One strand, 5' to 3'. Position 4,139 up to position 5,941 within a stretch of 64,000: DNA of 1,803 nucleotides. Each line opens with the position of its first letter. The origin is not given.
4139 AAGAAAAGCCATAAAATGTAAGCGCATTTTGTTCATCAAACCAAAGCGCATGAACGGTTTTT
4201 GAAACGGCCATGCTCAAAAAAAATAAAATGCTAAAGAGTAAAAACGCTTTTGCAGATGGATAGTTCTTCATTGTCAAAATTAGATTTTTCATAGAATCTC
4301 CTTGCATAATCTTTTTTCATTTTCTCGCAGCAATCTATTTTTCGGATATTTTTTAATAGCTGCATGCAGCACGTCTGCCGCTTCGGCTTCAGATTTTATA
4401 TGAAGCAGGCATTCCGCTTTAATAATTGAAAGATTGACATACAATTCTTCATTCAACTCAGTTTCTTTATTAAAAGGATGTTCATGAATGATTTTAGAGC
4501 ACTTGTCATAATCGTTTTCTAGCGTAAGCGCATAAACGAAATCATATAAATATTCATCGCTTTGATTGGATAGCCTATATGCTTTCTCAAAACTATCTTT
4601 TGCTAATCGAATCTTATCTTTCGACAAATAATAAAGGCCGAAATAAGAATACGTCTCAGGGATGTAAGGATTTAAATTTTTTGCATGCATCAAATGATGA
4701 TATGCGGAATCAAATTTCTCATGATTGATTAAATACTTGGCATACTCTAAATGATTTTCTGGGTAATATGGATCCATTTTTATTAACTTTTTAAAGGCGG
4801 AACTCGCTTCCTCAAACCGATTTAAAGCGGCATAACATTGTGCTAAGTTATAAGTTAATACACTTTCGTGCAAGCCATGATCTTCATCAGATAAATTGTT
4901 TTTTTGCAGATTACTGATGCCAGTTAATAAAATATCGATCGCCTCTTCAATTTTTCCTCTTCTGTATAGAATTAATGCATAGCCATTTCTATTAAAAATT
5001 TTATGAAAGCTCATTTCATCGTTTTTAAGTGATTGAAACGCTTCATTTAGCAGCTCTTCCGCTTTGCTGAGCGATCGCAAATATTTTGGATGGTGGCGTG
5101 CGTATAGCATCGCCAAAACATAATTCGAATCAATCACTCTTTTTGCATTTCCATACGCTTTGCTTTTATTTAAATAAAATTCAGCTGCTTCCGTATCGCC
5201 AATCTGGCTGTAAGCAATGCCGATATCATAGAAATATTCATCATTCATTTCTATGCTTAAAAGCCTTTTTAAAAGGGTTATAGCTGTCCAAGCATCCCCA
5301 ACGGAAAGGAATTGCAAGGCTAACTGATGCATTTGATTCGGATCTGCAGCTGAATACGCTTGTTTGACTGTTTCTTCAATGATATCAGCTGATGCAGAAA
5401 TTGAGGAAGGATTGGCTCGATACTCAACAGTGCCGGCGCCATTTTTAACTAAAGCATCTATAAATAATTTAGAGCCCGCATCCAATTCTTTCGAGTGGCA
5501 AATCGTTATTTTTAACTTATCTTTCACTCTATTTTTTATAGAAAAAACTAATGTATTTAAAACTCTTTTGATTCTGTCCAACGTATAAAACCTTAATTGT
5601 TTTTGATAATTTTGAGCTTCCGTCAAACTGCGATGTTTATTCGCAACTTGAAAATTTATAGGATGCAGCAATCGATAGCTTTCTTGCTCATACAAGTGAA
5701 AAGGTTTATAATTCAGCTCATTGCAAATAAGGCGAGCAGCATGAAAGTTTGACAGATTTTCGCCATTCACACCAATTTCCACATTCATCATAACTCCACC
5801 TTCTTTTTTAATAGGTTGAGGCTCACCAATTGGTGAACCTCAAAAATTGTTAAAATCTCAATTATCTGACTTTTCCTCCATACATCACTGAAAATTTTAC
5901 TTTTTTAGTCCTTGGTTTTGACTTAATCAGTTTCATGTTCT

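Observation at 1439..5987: Uncharacterised peptide-centred operon: 24-aa polycationic peptide + TPR protein + MFS transporter + cytoplasmic S9 peptidase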

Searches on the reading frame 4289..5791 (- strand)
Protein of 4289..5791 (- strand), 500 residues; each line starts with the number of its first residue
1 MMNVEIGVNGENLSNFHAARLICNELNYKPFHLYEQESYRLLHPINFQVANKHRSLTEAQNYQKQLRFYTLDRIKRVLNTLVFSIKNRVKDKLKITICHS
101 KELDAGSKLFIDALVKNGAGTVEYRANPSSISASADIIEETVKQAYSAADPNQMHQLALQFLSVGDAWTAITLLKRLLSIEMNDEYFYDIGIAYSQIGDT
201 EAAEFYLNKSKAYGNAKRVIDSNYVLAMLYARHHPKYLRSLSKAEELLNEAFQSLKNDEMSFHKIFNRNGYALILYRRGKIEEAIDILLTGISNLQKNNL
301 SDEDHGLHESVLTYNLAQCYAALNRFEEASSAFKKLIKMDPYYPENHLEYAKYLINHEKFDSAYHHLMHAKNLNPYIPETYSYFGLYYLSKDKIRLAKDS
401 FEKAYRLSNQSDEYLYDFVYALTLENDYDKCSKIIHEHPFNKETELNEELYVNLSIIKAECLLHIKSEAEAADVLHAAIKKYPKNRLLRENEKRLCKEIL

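Call 7: search_protein_families(library=pfam, proteins=[window:4289-5791:-], max_evalue=0.01)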
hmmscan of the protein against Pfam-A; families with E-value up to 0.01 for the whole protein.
window:4289-5791:- (500 aa): 17 families
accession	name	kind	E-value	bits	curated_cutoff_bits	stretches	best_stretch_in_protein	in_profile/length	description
PF14559.12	TPR_19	-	9.9e-14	51.9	25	0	312-336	27-51/68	Tetratricopeptide repeat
PF13428.12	TPR_14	-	2.1e-13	49.9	23.5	1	313-352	4-43/44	Tetratricopeptide repeat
PF07719.23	TPR_2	-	9.2e-12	44.6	27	1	314-342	5-33/34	Tetratricopeptide repeat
PF13424.12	TPR_12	-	1.3e-11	45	30.1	1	270-339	8-74/77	Tetratricopeptide repeat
PF13181.12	TPR_8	-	7.1e-09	35.6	25.7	1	314-341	5-32/34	Tetratricopeptide repeat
PF12895.13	ANAPC3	-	8.5e-09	36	27.2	0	271-335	29-81/82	Anaphase-promoting complex, cyclosome, subunit 3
PF23914.1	TPR_CcmH_CycH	-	1.7e-08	34.9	42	2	384-430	56-102/158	Cytochrome c-type biogenesis protein H TPR domain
PF13432.12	TPR_16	-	4.1e-08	34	32.7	0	313-344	34-65/65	Tetratricopeptide repeat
PF13174.12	TPR_6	-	1.2e-07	32.3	26.3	0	314-341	4-31/33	Tetratricopeptide repeat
PF00515.34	TPR_1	-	3.9e-07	30.1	27.8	1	314-342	5-33/34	Tetratricopeptide repeat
PF25063.1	ARM_TT21_C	-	2.6e-06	27.9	35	1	244-412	2-163/209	Tetratricopeptide repeat protein 21 C-terminal ARM domain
PF25058.1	ARM_TT21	-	2.9e-05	24.5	27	1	272-370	14-120/155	Tetratricopeptide repeat protein 21 ARM repeat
PF13176.12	TPR_7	-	6.8e-05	23.1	27.9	0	314-340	3-31/36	Tetratricopeptide repeat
PF13371.12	TPR_9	-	0.0017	18.7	35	0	187-208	32-53/73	Tetratricopeptide repeat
PF01535.26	PPR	-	0.0075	16.9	25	0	316-339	6-29/31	PPR repeat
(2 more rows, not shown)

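Call 8: search_protein_families(library=ncbifam, proteins=[window:4289-5791:-], max_evalue=0.01)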
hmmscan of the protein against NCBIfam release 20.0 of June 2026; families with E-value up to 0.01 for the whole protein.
window:4289-5791:- (500 aa): 13 families
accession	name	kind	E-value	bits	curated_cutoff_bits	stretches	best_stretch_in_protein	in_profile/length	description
NF040959.1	MamA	equivalog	1.4e-12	47.5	200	2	161-288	47-162/204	magnetosome protein MamA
TIGR02521.1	type_IV_pilW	equivalog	2.9e-10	40.1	154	2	191-355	38-180/234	type IV pilus biogenesis/stability protein PilW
TIGR02917.1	PEP_TPR_lipo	equivalog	2.5e-08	32.3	312.2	1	315-485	640-803/899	XrtA/PEP-CTERM system TPR-repeat protein PrsT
NF008520.0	PRK11447.1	equivalog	4.1e-06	24.9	858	1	275-403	428-554/1157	cellulose synthase complex outer membrane protein BcsC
NF052312.1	T9SS_PorW_SprE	equivalog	8.5e-06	24.7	250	1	243-415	159-326/716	type IX secretion system periplasmic lipoprotein PorW/SprE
TIGR02552.1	LcrH_SycD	equivalog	0.00014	21.6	104.8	1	324-414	32-122/136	SycD/LcrH family type III secretion system chaperone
TIGR00990.1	3a0801s09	subfamily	0.0002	20.2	757.25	1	309-413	398-502/615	mitochondrial import receptor subunit TOM70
TIGR04510.1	mod_pep_cyc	subfamily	0.00027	19.6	400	1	322-459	479-615/814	putative peptide modification system cyclase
NF052415.1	T3SS_chap_SctY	equivalog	0.00036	21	70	0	251-339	31-106/106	type III secretion apparatus assembly chaperone SctY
TIGR03939.1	PGA_TPR_OMP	equivalog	0.00078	17.8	366.65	1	314-482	90-259/800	poly-beta-1,6 N-acetyl-D-glucosamine export porin PgaA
NF047558.1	TPR_END_plus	domain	0.0011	18.9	32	1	314-345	3-34/56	TPR end-of-group domain-containing protein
NF033920.0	C39_PA2778_fam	equivalog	0.0021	17.5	150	0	313-374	193-254/255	PA2778 family cysteine peptidase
TIGR02795.1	tol_pal_ybgF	equivalog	0.0038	17.8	90.1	0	314-364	43-96/119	tol-pal system protein YbgF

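Call 9: find_homologous_proteins(query=window:4289-5791:-)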
Query window:4289-5791:- (500 aa): 70 proteins with E <= 0.001 among 8000 candidates.
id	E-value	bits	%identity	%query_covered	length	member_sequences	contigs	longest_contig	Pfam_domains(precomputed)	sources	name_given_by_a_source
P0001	0.0e+0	1103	100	100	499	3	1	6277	PF25063.1,PF23914.2,PF25058.2,PF13428.13,PF14559.13,PF00515.35,PF12895.14,PF13424.13,PF13432.13,PF13181.13,PF07719.24,PF13174.13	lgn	-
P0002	3.3e-230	783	72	100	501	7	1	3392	PF14559.13,PF13431.13,PF12895.14,PF13424.13,PF13428.13,PF07719.24,PF13174.13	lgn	-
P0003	1.8e-133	464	48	99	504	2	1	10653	PF14559.13,PF13431.13,PF23914.2,PF00515.35,PF12895.14,PF13424.13,PF13432.13,PF13428.13,PF13181.13,PF07719.24,PF13174.13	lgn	-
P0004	3.9e-133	463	48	95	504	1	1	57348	PF13431.13,PF13414.13,PF13176.13,PF13428.13,PF14559.13,PF00515.35,PF12895.14,PF13424.13,PF13432.13,PF13181.13,PF07719.24,PF13174.13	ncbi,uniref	ncbi:tetratricopeptide repeat protein [Alkalicoccobacillus gibsonii]|uniref:tetratricopeptide repeat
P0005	2.3e-129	451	51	88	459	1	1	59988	PF25063.1,PF13431.13,PF23914.2,PF13414.13,PF25058.2,PF13428.13,PF14559.13,PF13371.13,PF00515.35,PF12895.14,PF13424.13,PF13432.13,PF13181.13,PF07719.24,PF13174.13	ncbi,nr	ncbi:tetratricopeptide repeat protein [Bacillus sp. IITD106]|nr:tetratricopeptide repeat protein [Ba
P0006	5.8e-123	430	47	97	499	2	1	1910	PF14559.13,PF23914.2,PF13414.13,PF25058.2,PF00515.35,PF13424.13,PF13432.13,PF13428.13,PF13181.13,PF07719.24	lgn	-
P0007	5.3e-117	410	70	55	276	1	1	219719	PF14559.13,PF12895.14,PF13424.13,PF13432.13,PF13428.13,PF13181.13,PF07719.24,PF13174.13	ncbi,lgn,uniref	ncbi:tetratricopeptide repeat protein [Pseudogracilibacillus sp. SO30301A]|uniref:tetratricopeptide 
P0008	1.1e-110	389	54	69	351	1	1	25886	PF25063.1,PF13431.13,PF23914.2,PF13414.13,PF25058.2,PF13428.13,PF14559.13,PF13371.13,PF00515.35,PF12895.14,PF13424.13,PF13432.13,PF13181.13,PF07719.24,PF13174.13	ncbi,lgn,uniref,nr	ncbi:hypothetical protein J8TS2_38590 [Lederbergia ruris]|uniref:Tetratricopeptide repeat protein n=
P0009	2.2e-107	378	45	97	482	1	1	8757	PF14559.13,PF13424.13,PF13432.13,PF13428.13,PF07719.24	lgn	-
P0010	3.0e-106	374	39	99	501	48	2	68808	PF14559.13,PF13431.13,PF00515.35,PF13424.13,PF13428.13,PF07719.24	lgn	-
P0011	3.3e-106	374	43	89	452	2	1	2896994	PF14559.13,PF13424.13,PF13428.13,PF07719.24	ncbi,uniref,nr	ncbi:tetratricopeptide repeat protein [Staphylococcus sp. MI 10-1553]|uniref:tetratricopeptide repea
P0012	1.7e-94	336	39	98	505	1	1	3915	PF25063.1,PF13431.13,PF23914.2,PF13414.13,PF13176.13,PF13428.13,PF14559.13,PF00515.35,PF12895.14,PF13424.13,PF21033.5,PF13432.13,PF13181.13,PF07719.24,PF13174.13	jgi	jgi:tetratricopeptide (TPR) repeat protein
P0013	2.2e-93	332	38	98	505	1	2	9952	PF25063.1,PF13431.13,PF23914.2,PF13414.13,PF13176.13,PF13428.13,PF14559.13,PF00515.35,PF12895.14,PF13424.13,PF21033.5,PF13432.13,PF13181.13,PF07719.24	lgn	-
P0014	3.5e-82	295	36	100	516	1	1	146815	PF25063.1,PF13431.13,PF23914.2,PF13414.13,PF13176.13,PF12569.15,PF13428.13,PF14559.13,PF13371.13,PF00515.35,PF12895.14,PF13424.13,PF21033.5,PF13432.13,PF13181.13,PF07719.24,PF13174.13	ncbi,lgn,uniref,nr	ncbi:Anaphase-promoting complex, cyclosome, subunit 3 [Seinonella peptonophila]|uniref:Anaphase-prom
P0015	8.5e-65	238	34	98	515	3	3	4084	PF13431.13,PF23914.2,PF13414.13,PF25058.2,PF13176.13,PF09613.17,PF13428.13,PF14559.13,PF24575.2,PF13371.13,PF00515.35,PF12895.14,PF13424.13,PF21033.5,PF13432.13,PF13429.13,PF13181.13,PF07719.24,PF13174.13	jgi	jgi:tetratricopeptide (TPR) repeat protein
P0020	2.9e-55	206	30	99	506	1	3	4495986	PF13431.13,PF23914.2,PF13414.13,PF13176.13,PF13428.13,PF14559.13,PF24575.2,PF13371.13,PF00515.35,PF12895.14,PF13424.13,PF13432.13,PF13181.13,PF07719.24,PF13174.13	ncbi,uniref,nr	ncbi:tetratricopeptide repeat protein [Leifsonia shinshuensis]|uniref:Tetratricopeptide (TPR) repeat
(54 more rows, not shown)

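Call 11: find_encoding_contigs(protein=P0004, flank=8000, max_places=3)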
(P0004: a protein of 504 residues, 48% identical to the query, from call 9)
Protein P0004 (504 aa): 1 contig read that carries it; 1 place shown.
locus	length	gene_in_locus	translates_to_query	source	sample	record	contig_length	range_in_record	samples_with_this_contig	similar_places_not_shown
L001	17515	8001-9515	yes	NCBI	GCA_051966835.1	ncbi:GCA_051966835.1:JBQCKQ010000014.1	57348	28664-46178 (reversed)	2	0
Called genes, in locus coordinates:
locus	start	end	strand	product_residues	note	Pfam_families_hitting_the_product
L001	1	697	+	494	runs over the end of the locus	PF00082:Peptidase_S8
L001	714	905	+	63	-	-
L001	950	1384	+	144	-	-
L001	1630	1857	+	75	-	PF08281:Sigma70_r4_2 (weak), PF00196:GerE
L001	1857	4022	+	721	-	PF03412:Peptidase_C39, PF13529:Peptidase_C39_2 (faint), PF02463:SMC_N (faint), PF00664:ABC_membrane, PF00005:ABC_tran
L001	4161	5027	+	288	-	PF13175:AAA_15 (weak), PF00005:ABC_tran, PF13304:AAA_21 (weak)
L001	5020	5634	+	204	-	PF13346:ABC2_membrane_5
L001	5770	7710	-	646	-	PF00009:GTP_EFTU, PF01926:MMR_HSR1 (weak), PF22042:EF-G_D2, PF14492:EFG_III, PF03764:EFG_IV, PF00679:EFG_C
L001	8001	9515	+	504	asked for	PF00515:TPR_1 (faint), PF12895:ANAPC3 (faint), PF13174:TPR_6 (faint), PF13424:TPR_12 (faint), PF13428:TPR_14 (faint), PF13432:TPR_16 (faint), PF13414:TPR_11 (faint), PF14559:TPR_19, +4 more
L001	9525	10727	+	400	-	PF07690:MFS_1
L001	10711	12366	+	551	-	PF12146:Hydrolase_4, PF00326:Peptidase_S9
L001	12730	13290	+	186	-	PF00239:Resolvase, PF18010:HTH_49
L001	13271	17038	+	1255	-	PF20693:YobI-ATPase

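Call 12: find_encoding_contigs(protein=P0011, flank=8000, max_places=3)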
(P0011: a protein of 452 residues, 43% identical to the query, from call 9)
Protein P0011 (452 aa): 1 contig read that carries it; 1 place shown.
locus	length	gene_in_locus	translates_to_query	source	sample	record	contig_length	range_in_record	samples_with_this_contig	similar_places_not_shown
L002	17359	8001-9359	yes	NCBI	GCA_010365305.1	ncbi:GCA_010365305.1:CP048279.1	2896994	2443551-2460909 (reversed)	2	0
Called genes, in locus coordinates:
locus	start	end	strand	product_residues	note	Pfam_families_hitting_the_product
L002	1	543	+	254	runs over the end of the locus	PF02195:ParB_N (weak)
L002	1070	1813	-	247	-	PF13398:Peptidase_M50B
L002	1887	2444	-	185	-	PF12464:Mac, PF00132:Hexapep, PF14602:Hexapep_2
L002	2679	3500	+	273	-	PF03808:Glyco_tran_WecG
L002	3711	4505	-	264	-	PF00005:ABC_tran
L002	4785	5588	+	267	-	PF01061:ABC2_membrane (weak)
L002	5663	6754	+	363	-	PF04464:Glyphos_transf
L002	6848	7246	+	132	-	PF01467:CTP_transf_like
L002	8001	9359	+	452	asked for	PF07719:TPR_2 (faint), PF14559:TPR_19 (faint), PF13424:TPR_12 (faint), PF13428:TPR_14 (faint)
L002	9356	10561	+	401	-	PF07690:MFS_1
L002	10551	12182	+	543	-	PF00561:Abhydrolase_1 (faint), PF12146:Hydrolase_4 (faint), PF20434:BD-FAE (weak), PF00326:Peptidase_S9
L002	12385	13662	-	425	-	PF13354:Beta-lactamase2, PF00144:Beta-lactamase (weak), PF00768:Peptidase_S11, PF09211:DUF1958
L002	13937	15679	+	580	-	PF00664:ABC_membrane, PF00005:ABC_tran, PF02463:SMC_N (faint)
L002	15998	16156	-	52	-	PF12669:FeoB_associated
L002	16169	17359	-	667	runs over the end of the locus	PF01926:MMR_HSR1, PF02421:FeoB_N, PF17910:FeoB_Cyto, PF07670:Gate, PF07664:FeoB_C, PF07670:Gate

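Call 13: find_encoding_contigs(protein=P0020, flank=8000, max_places=3)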
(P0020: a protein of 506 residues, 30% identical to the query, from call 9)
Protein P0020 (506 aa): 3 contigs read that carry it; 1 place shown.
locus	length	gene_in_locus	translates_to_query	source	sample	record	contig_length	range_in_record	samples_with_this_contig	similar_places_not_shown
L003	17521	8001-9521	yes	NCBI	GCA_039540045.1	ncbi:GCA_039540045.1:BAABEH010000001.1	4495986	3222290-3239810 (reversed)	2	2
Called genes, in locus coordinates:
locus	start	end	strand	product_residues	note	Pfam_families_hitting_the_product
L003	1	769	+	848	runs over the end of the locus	PF02861:Clp_N, PF00004:AAA, PF23569:NBD_SMAX1, PF17871:AAA_lid_9, PF00004:AAA, PF07724:AAA_2, PF07728:AAA_5, PF10431:ClpB_D2-small, +5 more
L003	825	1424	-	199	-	-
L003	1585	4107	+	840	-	PF00912:Transgly, PF00905:Transpeptidase, PF03793:PASTA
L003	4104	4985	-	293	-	-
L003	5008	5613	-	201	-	-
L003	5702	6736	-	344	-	PF08240:ADH_N, PF00107:ADH_zinc_N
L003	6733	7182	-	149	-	PF00293:NUDIX, PF14815:NUDIX_4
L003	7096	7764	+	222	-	PF00857:Isochorismatase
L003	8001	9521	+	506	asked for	PF13371:TPR_9 (faint), PF13424:TPR_12, PF00515:TPR_1 (weak), PF07719:TPR_2 (weak), PF13181:TPR_8 (weak), PF13424:TPR_12 (weak), PF13432:TPR_16, PF14559:TPR_19, +8 more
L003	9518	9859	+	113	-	-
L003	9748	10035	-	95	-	-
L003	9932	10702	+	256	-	PF07690:MFS_1 (faint)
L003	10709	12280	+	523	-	-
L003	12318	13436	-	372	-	-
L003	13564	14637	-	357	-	PF00903:Glyoxalase, PF13669:Glyoxalase_4 (faint), PF18029:Glyoxalase_6 (faint), PF22677:Ble-like_N (weak), PF22247:Diox-like_N (faint), PF00903:Glyoxalase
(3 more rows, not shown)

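Call 19: find_related_loci(query=A1, collection=genome_contigs, flank=6000)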
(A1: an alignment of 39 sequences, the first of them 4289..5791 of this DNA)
Query A1 (500 aa) in genome_contigs; peptide patterns used: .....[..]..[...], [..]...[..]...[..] (x = any residue, [..] = any of these).
69 stretches matched a pattern; 54 encode a relative of the query (tblastn E <= 1e-3); 52 distinct loci.
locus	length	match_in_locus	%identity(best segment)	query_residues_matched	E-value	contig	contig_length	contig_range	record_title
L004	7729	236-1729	49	2-495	6e-149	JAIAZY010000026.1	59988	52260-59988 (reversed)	Bacillus sp. IITD106 26, whole genome shotgun sequence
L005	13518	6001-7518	36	2-500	4e-89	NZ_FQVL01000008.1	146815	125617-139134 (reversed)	Seinonella peptonophila strain DSM 44666, whole genome shotgun sequence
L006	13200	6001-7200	34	40-423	6e-69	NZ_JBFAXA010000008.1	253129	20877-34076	Streptomyces sp. NPDC052012 NPDC052012_18_H2.ctg-0008, whole genome shotgun sequence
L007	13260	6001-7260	33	87-495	3e-67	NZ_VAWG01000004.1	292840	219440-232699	Paenibacillus pinistramenti strain ASL46 4, whole genome shotgun sequence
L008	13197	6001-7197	33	40-422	1e-65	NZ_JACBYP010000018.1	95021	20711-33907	Streptomyces sp. A108 NODE_18_length_95021_cov_275.409715, whole genome shotgun sequence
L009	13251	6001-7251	33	55-460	5e-64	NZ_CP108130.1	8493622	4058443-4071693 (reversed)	Streptomyces sp. NBC_00191 chromosome, complete genome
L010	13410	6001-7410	31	38-497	7e-63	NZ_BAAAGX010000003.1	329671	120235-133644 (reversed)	Cryptosporangium japonicum strain JCM 10425 sequence03, whole genome shotgun sequence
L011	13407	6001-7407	31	38-495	1e-61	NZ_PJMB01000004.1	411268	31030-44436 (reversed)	Arthrobacter sp. AFG7.2 Contig_4_consensus_sequence, whole genome shotgun sequence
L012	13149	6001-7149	33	55-423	6e-62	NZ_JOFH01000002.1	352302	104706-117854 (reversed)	Streptomyces olivaceus strain NRRL B-3009 contig2.1, whole genome shotgun sequence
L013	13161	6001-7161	32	51-423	6e-61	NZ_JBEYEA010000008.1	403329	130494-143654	Streptomyces sp. NPDC012461 NPDC012461_194_A11.ctg-0008, whole genome shotgun sequence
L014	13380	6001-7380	32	43-491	2e-63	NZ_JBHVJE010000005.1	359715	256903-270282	Streptomyces sp. NPDC057705 NPDC057705_339_G6.ctg-0005, whole genome shotgun sequence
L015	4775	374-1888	26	4-496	3e-56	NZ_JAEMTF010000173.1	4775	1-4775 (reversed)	MAG: Williamsia sp. isolate SupBloom_Metag_028 NODE_12554_length_4775_cov_12.989619, whole genome shotgun sequence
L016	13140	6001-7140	32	55-423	2e-55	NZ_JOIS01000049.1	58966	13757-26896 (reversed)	Streptomyces sp. NRRL F-2747 contig49.1, whole genome shotgun sequence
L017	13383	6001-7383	30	46-495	4e-54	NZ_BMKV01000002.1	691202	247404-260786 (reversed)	Pseudarthrobacter scleromae strain CGMCC 1.3601 sequence02, whole genome shotgun sequence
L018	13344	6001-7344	30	55-495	8e-54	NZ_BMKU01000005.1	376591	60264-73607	Pseudarthrobacter polychromogenes strain CGMCC 1.1927 sequence05, whole genome shotgun sequence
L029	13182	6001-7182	28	12-419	7e-44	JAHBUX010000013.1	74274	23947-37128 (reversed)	MAG: Bdellovibrionales bacterium isolate ACE_BDE2 BDE2_13, whole genome shotgun sequence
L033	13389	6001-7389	27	35-495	2e-35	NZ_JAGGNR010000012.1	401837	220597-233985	Paenibacillus polymyxa strain ISL-58 ISL58_13, whole genome shotgun sequence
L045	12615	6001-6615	32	195-397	8e-24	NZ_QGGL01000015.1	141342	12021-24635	Tumebacillus permanentifrigoris strain DSM 18773 Ga0215659_115, whole genome shotgun sequence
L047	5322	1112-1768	29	197-428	8e-21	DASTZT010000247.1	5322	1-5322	MAG TPA_asm: Ktedonobacteraceae bacterium isolate SMAG_U2476 k141_723293, whole genome shotgun sequence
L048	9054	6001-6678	32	190-428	2e-20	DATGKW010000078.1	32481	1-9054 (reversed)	MAG TPA_asm: Ktedonobacteraceae bacterium isolate SMAG_U9870 k141_171361, whole genome shotgun sequence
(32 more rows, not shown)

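Call 29: search_protein_families(library=pfam, proteins=[L033:7370-10966:+, L033:11006-12733:+, L029:7178-10258:+, L029:10230-10631:+, L029:11865-12854:+], max_evalue=0.001)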
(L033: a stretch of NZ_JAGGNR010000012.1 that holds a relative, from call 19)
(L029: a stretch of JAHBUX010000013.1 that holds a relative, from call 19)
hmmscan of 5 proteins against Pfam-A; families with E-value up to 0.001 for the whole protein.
L033:7370-10966:+ (1198 aa): 11 families
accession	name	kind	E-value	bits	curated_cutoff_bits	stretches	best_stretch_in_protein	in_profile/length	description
PF00005.33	ABC_tran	-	6.2e-38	130.9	25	2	1011-1149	1-137/137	ABC transporter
PF13401.12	AAA_22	-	9e-08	32.9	27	0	1023-1168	7-109/130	AAA domain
PF00931.28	NB-ARC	-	1.1e-06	28.5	23.5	0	410-569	20-139/248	NB-ARC domain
PF03193.22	RsgA_GTPase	-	1.5e-06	28.6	30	1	978-1050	64-135/174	RsgA GTPase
PF13304.12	AAA_21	-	1.3e-05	25.8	27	0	419-565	123-297/304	AAA domain, putative AbiEii toxin, Type IV TA system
PF13191.12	AAA_16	-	2.6e-05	25.2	32.6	0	1021-1047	24-51/167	AAA ATPase domain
PF00006.31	ATP-synt_ab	-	2.7e-05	24.3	29.5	0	405-434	11-40/213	ATP synthase alpha/beta family, nucleotide-binding domain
PF20720.3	nSTAND3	-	6.3e-05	23.2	27.2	0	1017-1043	13-39/155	Novel STAND NTPase 3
PF13481.12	AAA_25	-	0.00021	21.4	27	0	1017-1038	29-50/195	AAA domain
PF01926.29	MMR_HSR1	-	0.00053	20.5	21.9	0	1024-1052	2-29/113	50S ribosome-binding GTPase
PF13238.12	AAA_18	-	0.00074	20.4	29.4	0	1024-1044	1-21/128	AAA domain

L033:11006-12733:+ (575 aa): 2 families
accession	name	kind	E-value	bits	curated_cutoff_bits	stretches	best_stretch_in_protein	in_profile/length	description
PF00326.27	Peptidase_S9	-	7.4e-06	26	22.6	1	381-532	10-166/213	Prolyl oligopeptidase family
PF00561.26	Abhydrolase_1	-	0.00021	21.5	25.8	1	357-462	3-103/245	alpha/beta hydrolase fold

L029:7178-10258:+ (1026 aa): 2 families
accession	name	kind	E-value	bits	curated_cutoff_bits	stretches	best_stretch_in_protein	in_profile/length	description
PF00005.33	ABC_tran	-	4.9e-17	63.2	25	2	865-976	3-137/137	ABC transporter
PF13401.12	AAA_22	-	7.5e-06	26.7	27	1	872-996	4-115/130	AAA domain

L029:10230-10631:+ (133 aa): 0 families

L029:11865-12854:+ (329 aa): 0 families

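Call 30: predict_structure(alignment_id=A1)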
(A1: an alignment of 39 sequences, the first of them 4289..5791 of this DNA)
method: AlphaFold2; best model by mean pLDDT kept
length: 500 residues; sequences in the alignment: 39
mean_pLDDT: 92.8   pTM: 0.90
mean pLDDT of the five models: 92.8, 92.0, 91.9, 91.5, 91.5
residues with pLDDT >= 90: 408; 70-90: 73; 50-70: 17; < 50: 2
segments of 3 or more residues with pLDDT < 50: none
pLDDT, mean of each block of 10 residues (from residue 1): 90 95 95 95 90 88 88 94 92 91 94 92 81 84 95 97 97 98 97 97 98 94 97 95 98 80 91 98 98 91 79 97 98 97 97 98 98 97 98 98 94 93 96 84 68 93 92 93 95 84
secondary structure, 60 per line:
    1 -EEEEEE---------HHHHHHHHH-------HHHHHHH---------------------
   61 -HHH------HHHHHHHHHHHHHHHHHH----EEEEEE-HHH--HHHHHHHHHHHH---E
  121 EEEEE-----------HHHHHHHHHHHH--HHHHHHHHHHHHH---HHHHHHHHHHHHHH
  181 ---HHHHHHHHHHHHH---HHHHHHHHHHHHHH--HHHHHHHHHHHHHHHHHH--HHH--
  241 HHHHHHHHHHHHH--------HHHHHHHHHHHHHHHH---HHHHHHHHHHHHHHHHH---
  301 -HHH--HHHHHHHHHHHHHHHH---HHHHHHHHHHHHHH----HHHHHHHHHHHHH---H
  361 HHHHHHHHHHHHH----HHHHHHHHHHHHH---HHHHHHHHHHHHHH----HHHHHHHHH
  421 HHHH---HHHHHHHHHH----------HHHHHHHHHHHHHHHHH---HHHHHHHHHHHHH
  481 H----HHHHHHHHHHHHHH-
elements in order: E2-7 H17-25 H33-39 H71-88 E93-98 H105-116 E120-125 H137-148 H151-163 H167-180 H184-196 H200-213 H216-233 H241-253 H262-277 H281-297 H307-322 H326-339 H344-356 H360-373 H378-390 H394-407 H412-424 H428-437 H448-464 H468-481 H486-499
